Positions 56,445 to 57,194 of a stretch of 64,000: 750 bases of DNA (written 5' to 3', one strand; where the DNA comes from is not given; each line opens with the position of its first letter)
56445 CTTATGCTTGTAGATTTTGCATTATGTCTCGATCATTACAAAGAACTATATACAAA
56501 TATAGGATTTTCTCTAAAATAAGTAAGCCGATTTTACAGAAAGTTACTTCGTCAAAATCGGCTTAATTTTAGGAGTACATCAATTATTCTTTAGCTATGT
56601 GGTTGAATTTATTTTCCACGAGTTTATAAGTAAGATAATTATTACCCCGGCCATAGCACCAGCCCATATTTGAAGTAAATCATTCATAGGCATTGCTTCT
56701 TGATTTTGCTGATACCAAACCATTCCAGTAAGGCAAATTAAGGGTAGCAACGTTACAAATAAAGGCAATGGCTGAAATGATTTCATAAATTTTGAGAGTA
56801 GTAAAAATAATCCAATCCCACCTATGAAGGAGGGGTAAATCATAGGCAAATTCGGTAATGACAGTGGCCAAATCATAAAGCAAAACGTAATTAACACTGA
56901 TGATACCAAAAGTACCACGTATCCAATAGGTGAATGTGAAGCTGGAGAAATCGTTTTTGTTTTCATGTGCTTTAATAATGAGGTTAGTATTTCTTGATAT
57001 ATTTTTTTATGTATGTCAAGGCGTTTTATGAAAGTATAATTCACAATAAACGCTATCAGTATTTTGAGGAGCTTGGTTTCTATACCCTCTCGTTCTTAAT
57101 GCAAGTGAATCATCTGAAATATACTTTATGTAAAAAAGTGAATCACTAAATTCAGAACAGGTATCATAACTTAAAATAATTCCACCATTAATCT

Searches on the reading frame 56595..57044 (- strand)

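Call 58: search_protein_families(library=pfam, proteins=[window:56595-57044:-], max_evalue=0.001)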
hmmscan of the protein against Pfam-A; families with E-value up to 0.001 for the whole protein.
window:56595-57044:- (149 aa): 1 family
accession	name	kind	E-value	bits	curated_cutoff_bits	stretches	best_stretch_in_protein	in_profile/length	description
PF12666.12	PrgI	-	0.0007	20.5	27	1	61-128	17-79/91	PrgI family protein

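Call 59: search_protein_families(library=padloc, proteins=[window:56595-57044:-], max_evalue=0.001)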
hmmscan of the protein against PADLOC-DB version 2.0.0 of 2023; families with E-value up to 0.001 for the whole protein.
window:56595-57044:- (149 aa): 0 families

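Call 81: search_protein_families(library=phrogs, proteins=[window:56595-57041:-], max_evalue=0.001)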
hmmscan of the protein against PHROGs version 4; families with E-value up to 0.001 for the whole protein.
window:56595-57041:- (148 aa): 0 families
